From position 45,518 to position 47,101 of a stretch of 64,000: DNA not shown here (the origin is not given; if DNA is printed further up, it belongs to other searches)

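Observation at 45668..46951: PAS sensor domain fused in-frame to a UbiA-superfamily membrane prenyltransferase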

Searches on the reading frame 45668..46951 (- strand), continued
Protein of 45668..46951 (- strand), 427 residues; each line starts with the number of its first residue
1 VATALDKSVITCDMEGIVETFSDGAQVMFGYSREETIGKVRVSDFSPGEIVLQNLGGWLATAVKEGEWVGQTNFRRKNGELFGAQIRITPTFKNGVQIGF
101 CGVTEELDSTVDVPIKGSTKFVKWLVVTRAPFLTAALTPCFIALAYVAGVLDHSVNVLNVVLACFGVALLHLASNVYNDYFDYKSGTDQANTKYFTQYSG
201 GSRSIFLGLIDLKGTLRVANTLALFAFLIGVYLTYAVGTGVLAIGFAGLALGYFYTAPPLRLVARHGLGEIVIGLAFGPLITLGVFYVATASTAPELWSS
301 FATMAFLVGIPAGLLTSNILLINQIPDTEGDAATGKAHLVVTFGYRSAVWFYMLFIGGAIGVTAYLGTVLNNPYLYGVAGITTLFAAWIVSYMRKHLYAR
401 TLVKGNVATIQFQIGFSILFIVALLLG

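Call 42: find_homologous_proteins(query=P0162, max_evalue=1e-20)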
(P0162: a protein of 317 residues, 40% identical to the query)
Query P0162 (317 aa): 1308 proteins with E <= 1e-20 among 8000 candidates; the best 120 are listed.
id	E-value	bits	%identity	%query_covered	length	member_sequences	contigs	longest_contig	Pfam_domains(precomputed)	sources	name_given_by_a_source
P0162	3.5e-199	679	100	100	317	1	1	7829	PF01040.24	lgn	-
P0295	4.8e-198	675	100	100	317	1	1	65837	PF01040.24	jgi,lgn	-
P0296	3.8e-174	597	87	100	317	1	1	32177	PF01040.24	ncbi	-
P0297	8.2e-168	576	85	95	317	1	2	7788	PF01040.24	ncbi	-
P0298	7.8e-164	563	98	85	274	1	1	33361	PF01040.24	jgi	-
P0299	2.3e-157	541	79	100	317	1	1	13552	PF01040.24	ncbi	-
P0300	1.4e-134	467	68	100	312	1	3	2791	PF01040.24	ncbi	-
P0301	6.9e-114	399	61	93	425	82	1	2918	PF13426.14,PF01040.24,PF00989.32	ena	-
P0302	2.8e-113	397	61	93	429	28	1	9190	PF13426.14,PF01040.24,PF00989.32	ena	-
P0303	3.4e-113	396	61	93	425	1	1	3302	PF13426.14,PF01040.24,PF00989.32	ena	-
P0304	3.8e-113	396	61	93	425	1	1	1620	PF13426.14,PF01040.24,PF00989.32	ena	-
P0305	5.4e-113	396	61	93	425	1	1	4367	PF13426.14,PF01040.24,PF00989.32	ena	-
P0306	2.0e-112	394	57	100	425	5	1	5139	PF13426.14,PF01040.24,PF00989.32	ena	-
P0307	2.9e-112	393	57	100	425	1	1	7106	PF13426.14,PF01040.24,PF00989.32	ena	-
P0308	4.1e-112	393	56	100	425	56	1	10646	PF13426.14,PF01040.24,PF00989.32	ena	-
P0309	1.1e-111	391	60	93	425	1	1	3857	PF13426.14,PF01040.24,PF00989.32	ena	-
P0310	1.1e-111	391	57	100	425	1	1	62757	PF13426.14,PF01040.24,PF00989.32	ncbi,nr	ncbi:MAG: 1,4-dihydroxy-2-naphthoate octaprenyltransferase [Candidatus Neomarinimicrobiota bacterium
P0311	1.7e-111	391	60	93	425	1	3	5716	PF08447.19,PF13426.14,PF01040.24,PF00989.32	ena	-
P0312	5.1e-111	389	61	93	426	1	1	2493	PF08447.19,PF13426.14,PF01040.24,PF00989.32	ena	-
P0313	5.3e-111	389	62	91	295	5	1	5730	PF01040.24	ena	-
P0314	1.3e-110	388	60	93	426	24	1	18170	PF13426.14,PF01040.24,PF00989.32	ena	-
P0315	2.6e-110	387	58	93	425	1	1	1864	PF13426.14,PF01040.24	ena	-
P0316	2.9e-110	387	57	93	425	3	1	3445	PF13426.14,PF01040.24,PF00989.32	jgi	jgi:1,4-dihydroxy-2-naphthoate octaprenyltransferase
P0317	6.6e-110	386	54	100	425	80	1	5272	PF13426.14,PF01040.24,PF00989.32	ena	-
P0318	1.1e-109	385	58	93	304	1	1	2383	PF01040.24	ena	-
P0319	2.1e-109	384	57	93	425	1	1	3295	PF13426.14,PF01040.24,PF00989.32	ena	-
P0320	3.2e-109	383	57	93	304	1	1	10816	PF01040.24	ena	-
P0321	4.9e-109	383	54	100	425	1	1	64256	PF13426.14,PF01040.24,PF00989.32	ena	-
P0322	5.3e-109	383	57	93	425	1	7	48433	PF13426.14,PF01040.24,PF00989.32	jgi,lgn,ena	-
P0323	6.0e-109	382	57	93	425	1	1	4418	PF13426.14,PF01040.24,PF00989.32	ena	-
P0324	8.6e-109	382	57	93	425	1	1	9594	PF13426.14,PF01040.24,PF00989.32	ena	-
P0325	8.6e-109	382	57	93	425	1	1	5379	PF13426.14,PF01040.24,PF00989.32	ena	-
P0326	1.0e-108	382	56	93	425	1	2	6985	PF13426.14,PF01040.24,PF00989.32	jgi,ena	jgi:1,4-dihydroxy-2-naphthoate octaprenyltransferase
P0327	1.0e-108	382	56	93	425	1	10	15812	PF13426.14,PF01040.24,PF00989.32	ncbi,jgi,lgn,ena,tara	jgi:1,4-dihydroxy-2-naphthoate octaprenyltransferase|tara:strand:+ start:120 stop:1397 length:1278 s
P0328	1.3e-108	381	56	93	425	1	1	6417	PF13426.14,PF01040.24,PF00989.32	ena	-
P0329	1.3e-108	381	57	93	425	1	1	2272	PF13426.14,PF01040.24,PF00989.32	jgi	jgi:1,4-dihydroxy-2-naphthoate octaprenyltransferase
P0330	1.3e-108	381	56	93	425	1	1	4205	PF13426.14,PF01040.24,PF00989.32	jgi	jgi:1,4-dihydroxy-2-naphthoate octaprenyltransferase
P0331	1.3e-108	381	56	93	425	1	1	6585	PF13426.14,PF01040.24,PF00989.32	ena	-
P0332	1.4e-108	381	57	93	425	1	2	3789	PF13426.14,PF01040.24,PF00989.32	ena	-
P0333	1.5e-108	381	57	93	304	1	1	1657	PF01040.24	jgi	jgi:1,4-dihydroxy-2-naphthoate octaprenyltransferase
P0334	1.6e-108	381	56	93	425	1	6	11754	PF13426.14,PF01040.24,PF00989.32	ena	-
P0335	1.6e-108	381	56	93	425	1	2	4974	PF13426.14,PF01040.24,PF00989.32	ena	-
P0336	1.6e-108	381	56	93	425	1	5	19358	PF13426.14,PF01040.24,PF00989.32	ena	-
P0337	1.8e-108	381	57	93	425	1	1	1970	PF13426.14,PF01040.24,PF00989.32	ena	-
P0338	1.8e-108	381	57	93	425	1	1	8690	PF13426.14,PF01040.24,PF00989.32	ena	-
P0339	2.1e-108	381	56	93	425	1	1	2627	PF13426.14,PF01040.24,PF00989.32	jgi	jgi:1,4-dihydroxy-2-naphthoate octaprenyltransferase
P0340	2.1e-108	381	56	93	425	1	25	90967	PF13426.14,PF01040.24,PF00989.32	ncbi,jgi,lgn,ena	jgi:1,4-dihydroxy-2-naphthoate octaprenyltransferase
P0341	2.1e-108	381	56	93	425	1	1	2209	PF13426.14,PF01040.24,PF00989.32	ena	-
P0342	2.1e-108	381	56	93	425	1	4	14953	PF13426.14,PF01040.24,PF00989.32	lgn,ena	-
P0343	2.1e-108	381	56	93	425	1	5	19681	PF13426.14,PF01040.24,PF00989.32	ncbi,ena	ncbi:MAG: 1,4-dihydroxy-2-naphthoate octaprenyltransferase [Fidelibacterota bacterium]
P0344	2.1e-108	381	56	93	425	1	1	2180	PF13426.14,PF01040.24,PF00989.32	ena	-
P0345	2.2e-108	381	56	93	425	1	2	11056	PF13426.14,PF01040.24,PF00989.32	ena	-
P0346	2.2e-108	381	56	93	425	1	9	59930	PF13426.14,PF01040.24,PF00989.32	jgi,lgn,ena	-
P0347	2.2e-108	381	56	93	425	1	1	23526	PF13426.14,PF01040.24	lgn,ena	-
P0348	2.4e-108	380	57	93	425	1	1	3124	PF13426.14,PF01040.24,PF00989.32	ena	-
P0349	2.4e-108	380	57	93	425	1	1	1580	PF13426.14,PF01040.24,PF00989.32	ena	-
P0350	2.8e-108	380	56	93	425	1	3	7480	PF13426.14,PF01040.24,PF00989.32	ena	-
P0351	2.8e-108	380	56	93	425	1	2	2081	PF13426.14,PF01040.24,PF00989.32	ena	-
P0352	2.8e-108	380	56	93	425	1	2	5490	PF13426.14,PF01040.24,PF00989.32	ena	-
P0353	3.2e-108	380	54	100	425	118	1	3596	PF08447.19,PF13426.14,PF01040.24,PF08448.17,PF00989.32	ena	-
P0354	3.6e-108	380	56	93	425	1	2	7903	PF13426.14,PF01040.24,PF00989.32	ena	-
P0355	3.6e-108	380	56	93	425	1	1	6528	PF13426.14,PF01040.24,PF00989.32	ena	-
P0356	3.6e-108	380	56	93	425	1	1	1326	PF13426.14,PF01040.24,PF00989.32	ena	-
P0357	3.7e-108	380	56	93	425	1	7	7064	PF13426.14,PF01040.24,PF00989.32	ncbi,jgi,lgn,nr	ncbi:MAG TPA: 1,4-dihydroxy-2-naphthoate octaprenyltransferase [Candidatus Marinimicrobia bacterium]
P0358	3.8e-108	380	56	93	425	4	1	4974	PF13426.14,PF01040.24,PF00989.32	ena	-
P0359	5.4e-108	379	56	93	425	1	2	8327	PF13426.14,PF01040.24,PF00989.32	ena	-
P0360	5.4e-108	379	56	93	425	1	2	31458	PF13426.14,PF01040.24,PF00989.32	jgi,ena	jgi:1,4-dihydroxy-2-naphthoate octaprenyltransferase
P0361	5.7e-108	379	56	93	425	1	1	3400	PF13426.14,PF01040.24,PF00989.32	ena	-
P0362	5.9e-108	379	56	93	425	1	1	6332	PF13426.14,PF01040.24,PF00989.32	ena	-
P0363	6.0e-108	379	56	93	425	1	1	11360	PF13426.14,PF01040.24,PF00989.32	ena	-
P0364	6.3e-108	379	56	93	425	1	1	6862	PF13426.14,PF01040.24,PF00989.32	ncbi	-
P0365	7.0e-108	379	56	93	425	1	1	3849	PF13426.14,PF01040.24,PF00989.32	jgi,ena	jgi:1,4-dihydroxy-2-naphthoate octaprenyltransferase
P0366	7.3e-108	379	60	93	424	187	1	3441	PF13426.14,PF01040.24,PF00989.32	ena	-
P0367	8.1e-108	379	54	100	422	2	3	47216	PF08447.19,PF13426.14,PF01040.24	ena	-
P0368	8.5e-108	379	56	93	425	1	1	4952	PF13426.14,PF01040.24,PF00989.32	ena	-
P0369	1.0e-107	378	54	99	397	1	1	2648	PF13426.14,PF01040.24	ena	-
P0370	1.3e-107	378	56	93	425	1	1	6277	PF13426.14,PF01040.24,PF00989.32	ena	-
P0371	1.3e-107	378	54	100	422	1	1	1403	PF08447.19,PF13426.14,PF01040.24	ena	-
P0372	1.5e-107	378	56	93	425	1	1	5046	PF13426.14,PF01040.24,PF00989.32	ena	-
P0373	1.6e-107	378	53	100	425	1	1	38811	PF13426.14,PF01040.24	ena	-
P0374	1.9e-107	377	58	91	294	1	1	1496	PF01040.24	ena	-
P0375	2.0e-107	377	54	100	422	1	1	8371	PF08447.19,PF13426.14,PF01040.24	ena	-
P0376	2.2e-107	377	56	93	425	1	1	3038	PF13426.14,PF01040.24,PF00989.32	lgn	-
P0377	2.4e-107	377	54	100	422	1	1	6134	PF08447.19,PF13426.14,PF01040.24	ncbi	-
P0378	2.5e-107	377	60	93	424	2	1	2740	PF13426.14,PF01040.24,PF00989.32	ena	-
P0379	2.7e-107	377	54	100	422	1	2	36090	PF13426.14,PF01040.24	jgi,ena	-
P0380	2.7e-107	377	54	100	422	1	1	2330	PF13426.14,PF01040.24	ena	-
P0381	2.7e-107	377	54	100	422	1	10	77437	PF08447.19,PF13426.14,PF01040.24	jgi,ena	-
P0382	2.7e-107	377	54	100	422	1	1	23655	PF08447.19,PF13426.14,PF01040.24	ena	-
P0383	2.7e-107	377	54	100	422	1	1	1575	PF08447.19,PF13426.14,PF01040.24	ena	-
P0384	2.9e-107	377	54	100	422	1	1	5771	PF13426.14,PF01040.24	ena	-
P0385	3.4e-107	377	56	93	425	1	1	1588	PF13426.14,PF01040.24,PF00989.32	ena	-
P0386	3.9e-107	376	54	100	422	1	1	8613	PF13426.14,PF01040.24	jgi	-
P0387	3.9e-107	376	54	100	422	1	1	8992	PF13426.14,PF01040.24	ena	-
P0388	4.0e-107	376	60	93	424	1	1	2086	PF13426.14,PF01040.24,PF00989.32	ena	-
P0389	4.5e-107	376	57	93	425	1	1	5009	PF13426.14,PF01040.24,PF00989.32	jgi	-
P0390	5.1e-107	376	56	93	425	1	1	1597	PF13426.14,PF01040.24,PF00989.32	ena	-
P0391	5.1e-107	376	54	100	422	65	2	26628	PF13426.14,PF01040.24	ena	-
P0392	5.1e-107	376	54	100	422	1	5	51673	PF08447.19,PF13426.14,PF01040.24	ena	-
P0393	5.1e-107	376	53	100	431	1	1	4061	PF13426.14,PF01040.24,PF00989.32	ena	-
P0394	5.2e-107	376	54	100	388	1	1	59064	PF01040.24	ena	-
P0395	5.7e-107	376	58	93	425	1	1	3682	PF13426.14,PF01040.24,PF00989.32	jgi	-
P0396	5.8e-107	376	54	100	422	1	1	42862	PF13426.14,PF01040.24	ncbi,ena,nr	ncbi:MAG: UbiA family prenyltransferase [Candidatus Neomarinimicrobiota bacterium]|nr:UbiA family pr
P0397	5.8e-107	376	54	100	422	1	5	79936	PF08447.19,PF13426.14,PF01040.24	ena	-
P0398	5.9e-107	376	54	100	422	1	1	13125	PF13426.14,PF01040.24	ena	-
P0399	6.0e-107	376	56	93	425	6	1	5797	PF13426.14,PF01040.24,PF00989.32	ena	-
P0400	6.8e-107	376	54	100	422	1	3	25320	PF13426.14,PF01040.24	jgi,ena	-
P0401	6.8e-107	376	54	100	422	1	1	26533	PF13426.14,PF01040.24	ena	-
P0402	7.1e-107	376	59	93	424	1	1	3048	PF13426.14,PF01040.24,PF00989.32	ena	-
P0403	7.4e-107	376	57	100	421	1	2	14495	PF13426.14,PF01040.24,PF08448.17,PF00989.32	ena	-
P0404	7.4e-107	376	57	100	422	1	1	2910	PF13426.14,PF01040.24,PF08448.17,PF00989.32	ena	-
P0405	1.0e-106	375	54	100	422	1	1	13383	PF08447.19,PF13426.14,PF01040.24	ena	-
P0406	1.0e-106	375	56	93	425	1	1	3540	PF13426.14,PF01040.24,PF00989.32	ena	-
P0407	1.1e-106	375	57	93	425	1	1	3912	PF13426.14,PF01040.24,PF00989.32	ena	-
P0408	1.4e-106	375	54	100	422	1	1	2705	PF08447.19,PF13426.14,PF01040.24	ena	-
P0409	1.5e-106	375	54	100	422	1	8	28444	PF13426.14,PF01040.24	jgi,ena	jgi:1,4-dihydroxy-2-naphthoate octaprenyltransferase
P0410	1.5e-106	375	54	100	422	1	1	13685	PF13426.14,PF01040.24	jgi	-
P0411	1.5e-106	375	54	100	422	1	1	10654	PF13426.14,PF01040.24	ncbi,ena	-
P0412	1.5e-106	375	54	100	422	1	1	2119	PF13426.14,PF01040.24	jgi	jgi:1,4-dihydroxy-2-naphthoate octaprenyltransferase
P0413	1.5e-106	375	54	100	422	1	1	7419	PF13426.14,PF01040.24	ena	-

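Call 43: search_protein_families(library=pfam, proteins=[L060:11560-13365:+, L041:2420-2995:+, L060:8419-9291:+, L060:7130-8392:+, L060:9440-9922:+, L028:2389-3633:-, L042:3914-4573:-, L057:8531-8950:-, L060:5942-6991:+, L069:4416-4922:+], max_evalue=0.00001)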
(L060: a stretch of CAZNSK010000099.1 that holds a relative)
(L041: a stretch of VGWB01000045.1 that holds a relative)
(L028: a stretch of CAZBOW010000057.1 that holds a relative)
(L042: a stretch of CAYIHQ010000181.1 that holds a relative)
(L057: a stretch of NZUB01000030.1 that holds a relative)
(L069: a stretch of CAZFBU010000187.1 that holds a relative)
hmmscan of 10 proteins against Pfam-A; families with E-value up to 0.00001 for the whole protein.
L060:11560-13365:+ (601 aa): 6 families
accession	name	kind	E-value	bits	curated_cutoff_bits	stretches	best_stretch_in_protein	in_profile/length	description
PF00441.29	Acyl-CoA_dh_1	-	5.8e-34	117.8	22.4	1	255-417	1-144/150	Acyl-CoA dehydrogenase, C-terminal domain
PF02771.21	Acyl-CoA_dh_N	-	1.8e-31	109.2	22.9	1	34-146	1-113/113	Acyl-CoA dehydrogenase, N-terminal domain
PF21263.2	Acyl-CoA-dh_C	-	3.4e-26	91.8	27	1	467-573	2-96/96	Acyl-CoA dehydrogenase, C-terminal domain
PF02770.24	Acyl-CoA_dh_M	-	2.9e-23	82.3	33.3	1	150-243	1-97/97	Acyl-CoA dehydrogenase, middle domain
PF08028.16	Acyl-CoA_dh_2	-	4.9e-13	50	22.7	1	272-411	3-133/134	Acyl-CoA dehydrogenase, C-terminal domain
PF22924.1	ACOX_C_alpha1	-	7e-10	39.4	27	1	265-413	4-159/169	Acyl-CoA oxidase, C-alpha1 domain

L041:2420-2995:+ (191 aa): 3 families
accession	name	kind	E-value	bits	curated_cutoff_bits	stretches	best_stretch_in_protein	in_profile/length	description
PF08281.18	Sigma70_r4_2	-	3.9e-16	58.9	25.7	1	104-154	3-53/54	Sigma-70, region 4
PF04542.20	Sigma70_r2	-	4e-16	59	24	1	11-77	1-69/71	Sigma-70 region 2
PF04545.22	Sigma70_r4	-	5.9e-07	29.3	24.1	1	110-153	3-46/50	Sigma-70, region 4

L060:8419-9291:+ (290 aa): 0 families

L060:7130-8392:+ (420 aa): 2 families
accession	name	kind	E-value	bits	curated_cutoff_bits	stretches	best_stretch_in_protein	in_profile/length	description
PF01979.26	Amidohydro_1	-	1.1e-17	64.7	25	1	70-388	2-325/345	Amidohydrolase family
PF07969.17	Amidohydro_3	-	3e-16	60.4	29.7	1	121-410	153-470/472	Amidohydrolase family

L060:9440-9922:+ (160 aa): 1 family
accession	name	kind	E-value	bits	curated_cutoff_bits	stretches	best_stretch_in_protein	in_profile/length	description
PF03073.20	TspO_MBR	-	1.1e-19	71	24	1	17-151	7-144/145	TspO/MBR family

L028:2389-3633:- (414 aa): 2 families
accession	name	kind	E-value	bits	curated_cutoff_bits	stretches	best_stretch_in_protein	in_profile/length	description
PF03583.20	LIP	-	2.5e-07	30.8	23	1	143-218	16-86/286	Secretory lipase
PF00326.27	Peptidase_S9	-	5.3e-07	29.8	22.6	1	145-222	6-83/213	Prolyl oligopeptidase family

L042:3914-4573:- (219 aa): 0 families

L057:8531-8950:- (139 aa): 1 family
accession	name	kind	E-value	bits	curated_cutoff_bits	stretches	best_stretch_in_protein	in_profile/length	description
PF04241.20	DUF423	-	6e-24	84.5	25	1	33-120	1-86/86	Protein of unknown function (DUF423)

L060:5942-6991:+ (349 aa): 3 families
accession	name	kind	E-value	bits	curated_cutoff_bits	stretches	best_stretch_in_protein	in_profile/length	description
PF05036.18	SPOR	-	1.2e-08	35.6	21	1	270-345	2-75/76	SPOR domain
PF13098.12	Thioredoxin_2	-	7.1e-08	33.2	27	1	83-176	1-104/104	Thioredoxin-like domain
PF13899.12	Thioredoxin_7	-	5.3e-06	26.9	27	0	78-153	8-81/83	Thioredoxin-like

L069:4416-4922:+ (168 aa): 1 family
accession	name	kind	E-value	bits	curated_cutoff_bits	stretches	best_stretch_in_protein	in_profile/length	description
PF12850.12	Metallophos_2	-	9e-32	110.6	27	1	3-149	2-152/154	Calcineurin-like phosphoesterase superfamily domain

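Call 44: find_encoding_contigs(protein=P0295, flank=10000, max_places=1)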
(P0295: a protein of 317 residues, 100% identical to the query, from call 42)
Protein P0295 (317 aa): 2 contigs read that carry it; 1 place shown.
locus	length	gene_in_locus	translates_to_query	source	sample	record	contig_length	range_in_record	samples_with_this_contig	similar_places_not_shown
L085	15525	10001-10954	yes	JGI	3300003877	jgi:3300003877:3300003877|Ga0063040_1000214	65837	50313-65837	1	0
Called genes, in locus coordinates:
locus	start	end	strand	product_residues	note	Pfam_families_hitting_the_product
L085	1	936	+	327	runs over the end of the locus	PF00535:Glycos_transf_2, PF13641:Glyco_tranf_2_3, PF13632:Glyco_trans_2_3 (weak)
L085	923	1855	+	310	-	PF00535:Glycos_transf_2, PF10111:Glyco_tranf_2_2, PF13641:Glyco_tranf_2_3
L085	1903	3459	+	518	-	PF06293:Kdo, PF01636:APH (faint), PF06293:Kdo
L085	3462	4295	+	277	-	PF06293:Kdo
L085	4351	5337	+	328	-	PF00106:adh_short (weak), PF01073:3Beta_HSD, PF01370:Epimerase, PF02719:Polysacc_synt_2, PF07993:NAD_binding_4, PF13460:NAD_binding_10, PF16363:GDP_Man_Dehyd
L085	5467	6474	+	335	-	PF00294:PfkB, PF08543:Phos_pyr_kin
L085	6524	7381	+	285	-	PF03755:YicC-like_N, PF08340:YicC-like_C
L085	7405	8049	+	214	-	PF00625:Guanylate_kin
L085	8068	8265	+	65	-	PF01192:RNA_pol_Rpb6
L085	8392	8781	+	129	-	PF03625:DUF302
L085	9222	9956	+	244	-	PF27139:Aq_1264_TM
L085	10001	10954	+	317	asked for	PF01040:UbiA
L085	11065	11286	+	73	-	-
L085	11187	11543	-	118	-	-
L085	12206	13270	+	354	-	PF01168:Ala_racemase_N, PF02095:Extensin_1 (weak), PF07382:HC2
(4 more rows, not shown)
